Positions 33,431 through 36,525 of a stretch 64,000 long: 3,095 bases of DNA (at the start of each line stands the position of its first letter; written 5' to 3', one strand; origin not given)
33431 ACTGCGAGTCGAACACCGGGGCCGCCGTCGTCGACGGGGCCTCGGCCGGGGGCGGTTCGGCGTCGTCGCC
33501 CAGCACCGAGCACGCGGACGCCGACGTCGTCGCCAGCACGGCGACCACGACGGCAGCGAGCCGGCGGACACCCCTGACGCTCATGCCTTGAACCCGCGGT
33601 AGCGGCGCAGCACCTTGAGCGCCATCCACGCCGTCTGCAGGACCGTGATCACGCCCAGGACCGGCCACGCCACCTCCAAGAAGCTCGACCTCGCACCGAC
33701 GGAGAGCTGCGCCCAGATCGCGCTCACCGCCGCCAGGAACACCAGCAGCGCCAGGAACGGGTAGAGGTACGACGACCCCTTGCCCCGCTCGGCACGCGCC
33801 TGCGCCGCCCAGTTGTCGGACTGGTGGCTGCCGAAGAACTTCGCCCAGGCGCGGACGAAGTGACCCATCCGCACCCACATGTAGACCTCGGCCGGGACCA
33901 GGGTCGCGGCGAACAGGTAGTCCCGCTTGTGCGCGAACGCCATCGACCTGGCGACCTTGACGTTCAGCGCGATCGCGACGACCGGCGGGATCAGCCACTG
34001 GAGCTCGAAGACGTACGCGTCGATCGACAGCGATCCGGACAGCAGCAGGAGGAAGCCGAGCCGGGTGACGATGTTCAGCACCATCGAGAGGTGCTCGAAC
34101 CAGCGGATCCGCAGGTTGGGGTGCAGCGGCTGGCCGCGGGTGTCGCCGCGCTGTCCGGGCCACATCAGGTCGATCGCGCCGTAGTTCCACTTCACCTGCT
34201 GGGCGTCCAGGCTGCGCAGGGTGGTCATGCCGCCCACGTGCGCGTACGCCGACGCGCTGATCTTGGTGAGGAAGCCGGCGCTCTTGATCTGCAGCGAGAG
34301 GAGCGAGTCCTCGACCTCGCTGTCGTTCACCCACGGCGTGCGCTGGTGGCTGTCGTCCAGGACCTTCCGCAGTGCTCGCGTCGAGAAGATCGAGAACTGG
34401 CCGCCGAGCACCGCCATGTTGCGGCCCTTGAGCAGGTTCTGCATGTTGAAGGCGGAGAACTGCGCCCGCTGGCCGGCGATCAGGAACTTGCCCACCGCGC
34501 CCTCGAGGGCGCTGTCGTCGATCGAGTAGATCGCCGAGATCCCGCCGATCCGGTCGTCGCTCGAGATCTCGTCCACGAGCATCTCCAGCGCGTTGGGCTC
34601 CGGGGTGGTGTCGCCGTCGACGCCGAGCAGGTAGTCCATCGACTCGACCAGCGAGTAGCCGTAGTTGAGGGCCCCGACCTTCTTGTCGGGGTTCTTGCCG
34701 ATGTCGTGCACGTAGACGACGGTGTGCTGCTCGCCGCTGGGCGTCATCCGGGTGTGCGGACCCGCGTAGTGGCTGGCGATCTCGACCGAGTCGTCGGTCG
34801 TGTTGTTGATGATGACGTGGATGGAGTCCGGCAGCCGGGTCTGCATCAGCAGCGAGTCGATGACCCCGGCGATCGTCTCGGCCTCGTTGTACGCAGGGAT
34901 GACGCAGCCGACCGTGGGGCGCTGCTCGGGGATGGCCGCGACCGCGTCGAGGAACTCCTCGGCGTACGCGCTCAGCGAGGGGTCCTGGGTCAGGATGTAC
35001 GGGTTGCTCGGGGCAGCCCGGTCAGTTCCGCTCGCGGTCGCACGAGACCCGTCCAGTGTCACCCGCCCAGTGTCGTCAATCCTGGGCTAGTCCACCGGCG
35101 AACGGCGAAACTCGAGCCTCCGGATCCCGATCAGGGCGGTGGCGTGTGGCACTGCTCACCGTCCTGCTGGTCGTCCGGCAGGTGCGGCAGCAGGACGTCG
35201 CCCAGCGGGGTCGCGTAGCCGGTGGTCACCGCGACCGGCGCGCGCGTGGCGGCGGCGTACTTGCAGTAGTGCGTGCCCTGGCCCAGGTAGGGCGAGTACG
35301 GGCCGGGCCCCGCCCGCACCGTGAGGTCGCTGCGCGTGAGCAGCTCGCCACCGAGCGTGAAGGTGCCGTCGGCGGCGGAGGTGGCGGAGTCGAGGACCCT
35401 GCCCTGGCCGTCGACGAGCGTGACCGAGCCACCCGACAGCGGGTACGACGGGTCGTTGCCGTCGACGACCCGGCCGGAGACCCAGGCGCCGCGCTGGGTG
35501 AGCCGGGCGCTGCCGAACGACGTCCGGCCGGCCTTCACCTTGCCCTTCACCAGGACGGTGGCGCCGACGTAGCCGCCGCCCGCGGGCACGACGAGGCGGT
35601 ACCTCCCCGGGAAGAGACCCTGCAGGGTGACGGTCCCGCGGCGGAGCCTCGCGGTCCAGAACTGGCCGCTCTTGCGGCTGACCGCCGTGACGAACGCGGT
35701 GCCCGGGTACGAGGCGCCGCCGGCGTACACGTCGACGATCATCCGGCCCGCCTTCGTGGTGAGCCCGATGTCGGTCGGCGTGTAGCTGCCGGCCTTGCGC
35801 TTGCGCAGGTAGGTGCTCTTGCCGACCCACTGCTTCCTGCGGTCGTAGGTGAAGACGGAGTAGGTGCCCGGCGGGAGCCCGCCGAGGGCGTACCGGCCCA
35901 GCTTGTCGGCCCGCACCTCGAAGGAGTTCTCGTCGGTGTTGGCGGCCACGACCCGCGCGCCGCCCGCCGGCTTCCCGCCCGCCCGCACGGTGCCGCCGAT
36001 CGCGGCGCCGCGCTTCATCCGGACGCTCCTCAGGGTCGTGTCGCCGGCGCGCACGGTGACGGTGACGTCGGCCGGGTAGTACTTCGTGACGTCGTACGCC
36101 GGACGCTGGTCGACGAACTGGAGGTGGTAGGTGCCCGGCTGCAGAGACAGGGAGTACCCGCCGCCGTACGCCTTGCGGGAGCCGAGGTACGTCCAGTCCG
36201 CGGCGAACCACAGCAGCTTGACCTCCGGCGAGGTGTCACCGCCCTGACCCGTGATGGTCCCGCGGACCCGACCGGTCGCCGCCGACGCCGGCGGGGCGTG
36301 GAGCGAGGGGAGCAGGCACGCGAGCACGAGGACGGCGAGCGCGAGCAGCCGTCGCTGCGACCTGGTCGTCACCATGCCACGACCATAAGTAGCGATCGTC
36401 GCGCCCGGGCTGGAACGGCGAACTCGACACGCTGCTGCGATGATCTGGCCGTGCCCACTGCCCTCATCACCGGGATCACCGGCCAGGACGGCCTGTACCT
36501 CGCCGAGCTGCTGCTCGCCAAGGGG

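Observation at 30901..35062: Candidate undescribed beta-glycan synthesis cassette: processive GT2 + lipoprotein facing GH6 + response regulator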

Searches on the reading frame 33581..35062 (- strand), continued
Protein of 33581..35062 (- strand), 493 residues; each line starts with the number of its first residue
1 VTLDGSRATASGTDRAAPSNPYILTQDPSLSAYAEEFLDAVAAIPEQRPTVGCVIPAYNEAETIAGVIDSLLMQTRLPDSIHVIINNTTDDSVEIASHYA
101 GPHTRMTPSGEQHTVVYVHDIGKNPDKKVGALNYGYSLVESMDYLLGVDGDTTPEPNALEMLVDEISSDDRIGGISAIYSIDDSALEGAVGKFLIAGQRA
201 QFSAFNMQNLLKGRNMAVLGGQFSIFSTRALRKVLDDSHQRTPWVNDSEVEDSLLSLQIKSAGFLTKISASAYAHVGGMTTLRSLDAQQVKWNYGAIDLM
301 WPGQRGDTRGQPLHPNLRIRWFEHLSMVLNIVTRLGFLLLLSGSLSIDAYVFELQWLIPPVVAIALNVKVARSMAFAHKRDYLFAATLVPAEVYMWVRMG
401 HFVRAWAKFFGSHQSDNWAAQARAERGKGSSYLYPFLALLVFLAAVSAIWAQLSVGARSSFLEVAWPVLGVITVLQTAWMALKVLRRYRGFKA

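Call 82: list_cluster_members(proteins=[P0287, P0288, P0294, P0296, P0304, P0309, P0326, P0335, P0292, P0265])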
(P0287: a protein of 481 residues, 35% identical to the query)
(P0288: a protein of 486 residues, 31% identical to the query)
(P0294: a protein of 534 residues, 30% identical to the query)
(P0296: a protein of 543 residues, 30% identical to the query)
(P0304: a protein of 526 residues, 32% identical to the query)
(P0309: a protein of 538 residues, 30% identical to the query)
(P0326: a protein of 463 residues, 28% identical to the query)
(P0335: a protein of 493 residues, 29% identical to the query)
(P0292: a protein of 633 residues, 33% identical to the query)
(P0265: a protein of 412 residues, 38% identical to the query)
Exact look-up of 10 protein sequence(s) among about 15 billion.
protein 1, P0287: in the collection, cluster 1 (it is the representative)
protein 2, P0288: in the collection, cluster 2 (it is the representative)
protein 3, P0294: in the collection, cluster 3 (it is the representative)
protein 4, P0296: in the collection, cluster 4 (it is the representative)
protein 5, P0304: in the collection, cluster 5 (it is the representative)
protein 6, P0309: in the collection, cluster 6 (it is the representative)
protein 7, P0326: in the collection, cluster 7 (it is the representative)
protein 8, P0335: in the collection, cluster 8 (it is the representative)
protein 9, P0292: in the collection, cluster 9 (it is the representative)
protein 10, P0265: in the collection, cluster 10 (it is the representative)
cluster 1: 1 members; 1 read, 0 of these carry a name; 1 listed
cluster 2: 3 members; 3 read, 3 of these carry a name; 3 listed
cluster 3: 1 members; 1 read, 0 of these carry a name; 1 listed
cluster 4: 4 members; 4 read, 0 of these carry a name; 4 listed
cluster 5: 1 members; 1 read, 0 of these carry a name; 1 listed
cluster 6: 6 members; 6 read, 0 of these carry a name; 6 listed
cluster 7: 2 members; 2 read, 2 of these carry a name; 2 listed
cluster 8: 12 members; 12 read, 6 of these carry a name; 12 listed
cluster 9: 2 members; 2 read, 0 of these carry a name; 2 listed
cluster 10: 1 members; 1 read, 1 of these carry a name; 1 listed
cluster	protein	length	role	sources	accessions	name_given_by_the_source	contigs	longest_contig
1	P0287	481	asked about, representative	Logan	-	-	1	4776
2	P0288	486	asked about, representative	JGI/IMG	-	biofilm PGA synthesis N-glycosyltransferase PgaC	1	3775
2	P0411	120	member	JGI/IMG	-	hypothetical protein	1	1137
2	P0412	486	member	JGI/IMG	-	biofilm PGA synthesis N-glycosyltransferase PgaC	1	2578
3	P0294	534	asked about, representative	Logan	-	-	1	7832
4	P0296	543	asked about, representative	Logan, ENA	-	-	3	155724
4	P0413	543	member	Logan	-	-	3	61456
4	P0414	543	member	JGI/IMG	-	-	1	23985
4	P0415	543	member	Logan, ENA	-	-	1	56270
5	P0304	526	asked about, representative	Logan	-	-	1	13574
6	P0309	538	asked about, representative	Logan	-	-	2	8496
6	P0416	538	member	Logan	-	-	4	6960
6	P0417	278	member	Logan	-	-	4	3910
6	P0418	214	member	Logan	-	-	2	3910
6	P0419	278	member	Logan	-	-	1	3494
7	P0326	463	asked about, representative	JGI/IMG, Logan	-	cellulose synthase/poly-beta-1,6-N-acetylglucosamine synthase-like glycosyltransferase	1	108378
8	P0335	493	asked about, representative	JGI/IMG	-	cellulose synthase/poly-beta-1,6-N-acetylglucosamine synthase-like glycosyltransferase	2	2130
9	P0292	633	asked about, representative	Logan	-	-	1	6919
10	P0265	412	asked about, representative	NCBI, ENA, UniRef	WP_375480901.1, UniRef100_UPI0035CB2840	glycosyltransferase [uncultured Jatrophihabitans sp.] | glycosyltransferase n=1 Tax=uncultured Jatrophihabitans sp. TaxID=1610747 ...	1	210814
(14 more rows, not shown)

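Call 84: find_encoding_contigs(protein=P0002, flank=9000, max_places=1)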
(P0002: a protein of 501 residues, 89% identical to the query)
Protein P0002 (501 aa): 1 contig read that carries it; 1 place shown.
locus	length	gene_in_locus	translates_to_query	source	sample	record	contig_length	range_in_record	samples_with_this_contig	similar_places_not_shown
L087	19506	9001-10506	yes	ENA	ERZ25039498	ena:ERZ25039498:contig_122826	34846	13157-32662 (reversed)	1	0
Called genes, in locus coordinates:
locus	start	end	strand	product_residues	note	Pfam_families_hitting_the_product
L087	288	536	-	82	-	-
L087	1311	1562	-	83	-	PF02405:MlaE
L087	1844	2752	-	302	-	PF02405:MlaE (weak)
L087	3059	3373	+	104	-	PF00294:PfkB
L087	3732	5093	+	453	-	PF10531:SLBB, PF22461:SLBB_2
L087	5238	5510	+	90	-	-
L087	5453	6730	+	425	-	PF10531:SLBB (weak), PF22461:SLBB_2 (faint)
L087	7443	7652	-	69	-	-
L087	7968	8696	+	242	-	-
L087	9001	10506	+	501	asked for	PF00535:Glycos_transf_2, PF13641:Glyco_tranf_2_3, PF13632:Glyco_trans_2_3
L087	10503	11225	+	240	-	-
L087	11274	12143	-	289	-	PF00072:Response_reg, PF00486:Trans_reg_C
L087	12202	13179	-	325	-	PF01341:Glyco_hydro_6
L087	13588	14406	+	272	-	PF00657:Lipase_GDSL (faint), PF13472:Lipase_GDSL_2 (weak)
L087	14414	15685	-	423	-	PF07394:DUF1501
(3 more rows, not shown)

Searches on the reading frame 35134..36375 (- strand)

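Call 9: search_protein_families(library=pfam, proteins=[window:35134-36375:-], max_evalue=0.01)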
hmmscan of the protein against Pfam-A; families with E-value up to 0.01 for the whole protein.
seq(414 aa): 4 families
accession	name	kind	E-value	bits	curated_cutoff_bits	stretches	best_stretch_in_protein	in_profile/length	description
PF13620.12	CarboxypepD_reg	-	4.6e-17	62.6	32.3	2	126-174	2-52/82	Carboxypeptidase regulatory-like domain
PF14686.12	fn3_3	-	1.2e-06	28.7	24.4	1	226-272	14-60/75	Polysaccharide lyase family 4, domain II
PF17802.7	SpaA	-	0.00035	21.1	23.1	0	136-174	15-56/91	Prealbumin-like fold domain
PF17210.9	SdrD_B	-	0.0021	18.7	29.7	0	135-175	22-63/112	SdrD B-like domain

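Call 10: search_protein_families(library=ncbifam, proteins=[window:35134-36375:-], max_evalue=0.01)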
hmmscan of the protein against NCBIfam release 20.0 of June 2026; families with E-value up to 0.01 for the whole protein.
seq(414 aa): 1 family
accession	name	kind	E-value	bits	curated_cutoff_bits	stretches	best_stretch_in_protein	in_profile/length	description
NF045619.1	adhes_GNV_Cterm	subfamily_domain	0.00011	21.5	180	0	236-341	48-149/458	BapA/Bap/LapF family large adhesin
